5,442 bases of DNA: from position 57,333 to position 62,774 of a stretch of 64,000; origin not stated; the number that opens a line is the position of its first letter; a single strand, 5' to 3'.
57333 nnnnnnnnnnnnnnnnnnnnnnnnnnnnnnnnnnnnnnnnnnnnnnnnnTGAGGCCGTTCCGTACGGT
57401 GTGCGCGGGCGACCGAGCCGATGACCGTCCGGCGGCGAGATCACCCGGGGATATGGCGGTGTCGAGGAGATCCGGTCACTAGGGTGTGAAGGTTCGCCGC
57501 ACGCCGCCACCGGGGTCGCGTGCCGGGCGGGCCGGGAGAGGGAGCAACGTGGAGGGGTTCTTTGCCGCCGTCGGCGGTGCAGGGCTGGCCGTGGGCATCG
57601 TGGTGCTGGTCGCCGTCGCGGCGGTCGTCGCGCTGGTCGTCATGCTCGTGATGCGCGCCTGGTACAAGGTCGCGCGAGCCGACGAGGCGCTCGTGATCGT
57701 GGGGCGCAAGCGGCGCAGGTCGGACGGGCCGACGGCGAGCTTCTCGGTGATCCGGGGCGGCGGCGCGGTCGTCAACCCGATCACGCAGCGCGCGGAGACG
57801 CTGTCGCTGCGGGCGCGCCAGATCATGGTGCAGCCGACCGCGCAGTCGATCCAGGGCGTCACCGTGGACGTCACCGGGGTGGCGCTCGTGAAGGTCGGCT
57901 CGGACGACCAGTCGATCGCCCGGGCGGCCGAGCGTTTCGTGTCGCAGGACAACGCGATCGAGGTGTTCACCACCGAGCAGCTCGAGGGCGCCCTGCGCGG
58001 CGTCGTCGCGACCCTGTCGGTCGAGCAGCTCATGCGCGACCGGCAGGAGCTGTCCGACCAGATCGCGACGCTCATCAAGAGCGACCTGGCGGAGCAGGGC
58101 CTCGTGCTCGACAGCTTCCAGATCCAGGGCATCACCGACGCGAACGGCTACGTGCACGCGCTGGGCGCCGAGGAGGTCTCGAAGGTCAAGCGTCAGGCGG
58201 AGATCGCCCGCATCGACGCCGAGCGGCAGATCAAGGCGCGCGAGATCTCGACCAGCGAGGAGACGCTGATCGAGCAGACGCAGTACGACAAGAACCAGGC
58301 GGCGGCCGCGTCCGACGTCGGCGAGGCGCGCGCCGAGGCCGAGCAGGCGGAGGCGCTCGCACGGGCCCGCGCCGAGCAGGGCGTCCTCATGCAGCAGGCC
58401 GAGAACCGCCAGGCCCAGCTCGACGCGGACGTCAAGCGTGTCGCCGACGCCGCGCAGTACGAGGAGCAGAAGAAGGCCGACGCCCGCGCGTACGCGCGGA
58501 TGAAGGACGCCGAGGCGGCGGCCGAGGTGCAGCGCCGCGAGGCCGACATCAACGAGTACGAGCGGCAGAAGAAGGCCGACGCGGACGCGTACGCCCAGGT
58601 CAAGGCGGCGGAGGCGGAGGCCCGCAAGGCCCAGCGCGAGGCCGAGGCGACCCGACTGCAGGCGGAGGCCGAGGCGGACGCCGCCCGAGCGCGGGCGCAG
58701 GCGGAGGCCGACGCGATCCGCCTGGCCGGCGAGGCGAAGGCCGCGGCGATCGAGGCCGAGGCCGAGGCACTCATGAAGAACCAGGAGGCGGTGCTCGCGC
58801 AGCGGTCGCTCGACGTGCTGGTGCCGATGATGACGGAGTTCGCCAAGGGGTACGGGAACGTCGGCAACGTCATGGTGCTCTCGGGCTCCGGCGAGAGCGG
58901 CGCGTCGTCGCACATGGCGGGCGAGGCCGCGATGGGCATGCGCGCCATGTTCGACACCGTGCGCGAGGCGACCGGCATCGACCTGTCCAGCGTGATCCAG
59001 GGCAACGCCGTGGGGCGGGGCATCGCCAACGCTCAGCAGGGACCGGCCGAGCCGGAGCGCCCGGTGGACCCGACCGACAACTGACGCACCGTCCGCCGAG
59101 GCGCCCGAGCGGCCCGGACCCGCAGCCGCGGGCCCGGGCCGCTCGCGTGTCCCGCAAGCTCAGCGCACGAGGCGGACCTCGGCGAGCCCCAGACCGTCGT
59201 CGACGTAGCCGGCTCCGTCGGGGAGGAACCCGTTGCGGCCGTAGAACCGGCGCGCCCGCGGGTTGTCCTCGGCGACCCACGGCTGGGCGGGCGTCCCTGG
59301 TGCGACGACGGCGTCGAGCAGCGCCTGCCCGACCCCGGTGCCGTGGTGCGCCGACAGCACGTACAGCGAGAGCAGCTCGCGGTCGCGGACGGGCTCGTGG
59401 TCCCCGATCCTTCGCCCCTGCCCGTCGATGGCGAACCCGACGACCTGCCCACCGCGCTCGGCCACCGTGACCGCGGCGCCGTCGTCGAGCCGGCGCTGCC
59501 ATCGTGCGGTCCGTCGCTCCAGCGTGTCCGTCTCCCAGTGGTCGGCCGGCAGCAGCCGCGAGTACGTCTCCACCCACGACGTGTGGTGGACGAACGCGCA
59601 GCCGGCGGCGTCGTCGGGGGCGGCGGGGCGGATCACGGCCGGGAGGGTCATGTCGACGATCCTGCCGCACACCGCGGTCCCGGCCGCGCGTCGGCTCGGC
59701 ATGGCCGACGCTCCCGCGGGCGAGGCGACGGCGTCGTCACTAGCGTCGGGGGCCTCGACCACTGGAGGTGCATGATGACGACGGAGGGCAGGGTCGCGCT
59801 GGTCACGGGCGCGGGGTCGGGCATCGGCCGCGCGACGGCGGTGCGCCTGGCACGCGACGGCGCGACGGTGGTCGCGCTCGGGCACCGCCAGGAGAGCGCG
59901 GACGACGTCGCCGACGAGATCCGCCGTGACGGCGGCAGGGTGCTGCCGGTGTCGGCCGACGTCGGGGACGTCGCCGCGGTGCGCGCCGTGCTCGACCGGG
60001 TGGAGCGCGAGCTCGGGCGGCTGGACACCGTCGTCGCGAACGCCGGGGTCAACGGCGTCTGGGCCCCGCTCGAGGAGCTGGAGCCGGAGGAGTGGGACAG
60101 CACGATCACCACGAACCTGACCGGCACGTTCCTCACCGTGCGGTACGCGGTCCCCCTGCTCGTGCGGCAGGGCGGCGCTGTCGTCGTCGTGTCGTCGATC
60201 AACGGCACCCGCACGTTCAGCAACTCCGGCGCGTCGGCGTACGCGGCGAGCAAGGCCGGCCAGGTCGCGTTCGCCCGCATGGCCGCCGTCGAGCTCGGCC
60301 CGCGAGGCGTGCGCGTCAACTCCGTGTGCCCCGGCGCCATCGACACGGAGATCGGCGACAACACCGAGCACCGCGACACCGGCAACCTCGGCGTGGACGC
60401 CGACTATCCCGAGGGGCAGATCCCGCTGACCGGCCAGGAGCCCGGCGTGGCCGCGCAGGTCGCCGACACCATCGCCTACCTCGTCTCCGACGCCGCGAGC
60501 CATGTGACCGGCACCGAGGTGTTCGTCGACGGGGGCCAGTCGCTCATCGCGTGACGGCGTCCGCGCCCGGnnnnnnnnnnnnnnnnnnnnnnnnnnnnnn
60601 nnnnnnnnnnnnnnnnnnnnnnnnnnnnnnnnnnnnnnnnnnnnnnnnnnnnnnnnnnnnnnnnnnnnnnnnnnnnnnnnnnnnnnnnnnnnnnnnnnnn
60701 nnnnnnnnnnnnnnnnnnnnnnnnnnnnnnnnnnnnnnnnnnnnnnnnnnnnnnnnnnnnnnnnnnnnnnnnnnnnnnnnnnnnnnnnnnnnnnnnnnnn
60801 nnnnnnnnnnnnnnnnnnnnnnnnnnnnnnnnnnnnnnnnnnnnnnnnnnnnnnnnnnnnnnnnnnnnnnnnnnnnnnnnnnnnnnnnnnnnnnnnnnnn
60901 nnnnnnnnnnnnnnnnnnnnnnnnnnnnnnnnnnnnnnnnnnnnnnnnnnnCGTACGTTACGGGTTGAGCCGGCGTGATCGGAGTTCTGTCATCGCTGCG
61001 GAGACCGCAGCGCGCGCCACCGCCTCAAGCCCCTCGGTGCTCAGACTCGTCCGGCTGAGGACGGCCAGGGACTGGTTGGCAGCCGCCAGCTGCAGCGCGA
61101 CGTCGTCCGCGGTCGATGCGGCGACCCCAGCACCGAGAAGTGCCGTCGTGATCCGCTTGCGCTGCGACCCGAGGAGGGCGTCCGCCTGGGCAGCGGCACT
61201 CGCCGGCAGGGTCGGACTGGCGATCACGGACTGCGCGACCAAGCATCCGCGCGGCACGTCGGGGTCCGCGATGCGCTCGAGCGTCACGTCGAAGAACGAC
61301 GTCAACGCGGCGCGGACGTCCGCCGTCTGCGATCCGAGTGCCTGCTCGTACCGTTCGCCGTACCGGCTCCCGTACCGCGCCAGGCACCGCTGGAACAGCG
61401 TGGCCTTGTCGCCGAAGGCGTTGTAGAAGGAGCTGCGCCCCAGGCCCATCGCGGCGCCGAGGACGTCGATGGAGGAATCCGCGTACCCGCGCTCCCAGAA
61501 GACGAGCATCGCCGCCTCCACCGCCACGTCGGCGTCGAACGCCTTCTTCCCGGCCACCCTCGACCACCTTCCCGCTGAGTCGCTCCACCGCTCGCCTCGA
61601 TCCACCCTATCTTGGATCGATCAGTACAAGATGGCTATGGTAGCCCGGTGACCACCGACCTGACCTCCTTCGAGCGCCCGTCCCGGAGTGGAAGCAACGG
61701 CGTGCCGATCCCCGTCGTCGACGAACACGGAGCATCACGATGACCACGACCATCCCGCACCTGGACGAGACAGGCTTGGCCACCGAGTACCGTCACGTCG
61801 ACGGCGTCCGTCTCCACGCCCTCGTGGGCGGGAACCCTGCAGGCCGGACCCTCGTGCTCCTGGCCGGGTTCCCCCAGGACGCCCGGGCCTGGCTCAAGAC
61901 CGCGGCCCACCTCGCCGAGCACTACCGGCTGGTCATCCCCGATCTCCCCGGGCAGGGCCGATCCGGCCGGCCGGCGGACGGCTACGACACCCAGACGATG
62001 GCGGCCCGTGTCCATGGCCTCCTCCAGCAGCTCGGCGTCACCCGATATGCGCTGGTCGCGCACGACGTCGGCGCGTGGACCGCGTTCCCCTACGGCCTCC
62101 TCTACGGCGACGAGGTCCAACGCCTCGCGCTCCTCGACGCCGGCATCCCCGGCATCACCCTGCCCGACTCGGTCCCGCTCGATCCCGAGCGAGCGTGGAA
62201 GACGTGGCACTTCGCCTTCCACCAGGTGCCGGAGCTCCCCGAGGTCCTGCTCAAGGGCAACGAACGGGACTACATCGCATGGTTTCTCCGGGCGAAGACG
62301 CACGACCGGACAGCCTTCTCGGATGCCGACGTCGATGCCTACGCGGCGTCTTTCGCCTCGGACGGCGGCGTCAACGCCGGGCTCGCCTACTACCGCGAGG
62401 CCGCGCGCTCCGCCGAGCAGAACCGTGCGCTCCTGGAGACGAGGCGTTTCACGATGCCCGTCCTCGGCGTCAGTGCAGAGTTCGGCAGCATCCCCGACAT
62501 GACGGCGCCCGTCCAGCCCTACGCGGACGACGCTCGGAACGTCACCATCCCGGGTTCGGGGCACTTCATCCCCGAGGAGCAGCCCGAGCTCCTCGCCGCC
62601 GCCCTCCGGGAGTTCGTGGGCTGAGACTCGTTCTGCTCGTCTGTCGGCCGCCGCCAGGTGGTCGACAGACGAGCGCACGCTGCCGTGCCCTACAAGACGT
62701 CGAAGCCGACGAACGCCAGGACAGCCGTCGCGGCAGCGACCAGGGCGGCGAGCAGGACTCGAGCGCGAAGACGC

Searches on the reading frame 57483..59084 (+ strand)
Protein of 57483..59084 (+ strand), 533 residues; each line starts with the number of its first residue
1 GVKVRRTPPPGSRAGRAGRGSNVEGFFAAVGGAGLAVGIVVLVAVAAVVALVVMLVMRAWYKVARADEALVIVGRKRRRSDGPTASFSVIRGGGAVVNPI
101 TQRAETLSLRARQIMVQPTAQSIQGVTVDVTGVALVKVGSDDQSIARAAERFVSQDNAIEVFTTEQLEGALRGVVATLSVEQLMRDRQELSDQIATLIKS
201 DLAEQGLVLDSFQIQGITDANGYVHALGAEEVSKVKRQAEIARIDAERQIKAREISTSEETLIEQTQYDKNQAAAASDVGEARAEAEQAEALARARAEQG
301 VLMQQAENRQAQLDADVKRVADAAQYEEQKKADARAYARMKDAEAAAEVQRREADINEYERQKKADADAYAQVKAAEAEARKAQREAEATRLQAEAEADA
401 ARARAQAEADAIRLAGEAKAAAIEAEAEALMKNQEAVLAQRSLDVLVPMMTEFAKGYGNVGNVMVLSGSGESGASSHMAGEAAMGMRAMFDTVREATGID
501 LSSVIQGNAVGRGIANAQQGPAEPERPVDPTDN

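Call 40: search_protein_families(library=pfam, proteins=[window:57483-59084:+], max_evalue=0.0001)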
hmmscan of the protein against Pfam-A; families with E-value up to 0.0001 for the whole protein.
window:57483-59084:+ (533 aa): 1 family
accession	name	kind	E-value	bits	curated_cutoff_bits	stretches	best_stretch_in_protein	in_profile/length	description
PF01145.31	Band_7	-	2.9e-22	80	23.6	1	63-246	2-174/176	SPFH domain / Band 7 family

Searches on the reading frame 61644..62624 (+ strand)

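Call 40: search_protein_families(library=pfam, proteins=[window:61644-62624:+], max_evalue=0.0001)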
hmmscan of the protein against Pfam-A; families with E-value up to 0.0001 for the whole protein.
window:61644-62624:+ (326 aa): 2 families
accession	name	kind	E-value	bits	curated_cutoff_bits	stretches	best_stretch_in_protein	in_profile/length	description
PF00561.26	Abhydrolase_1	-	1.7e-19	70.9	25.8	1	69-192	2-124/245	alpha/beta hydrolase fold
PF12697.13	Abhydrolase_6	-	2e-17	65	26.3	1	70-320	1-217/217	Alpha/beta hydrolase family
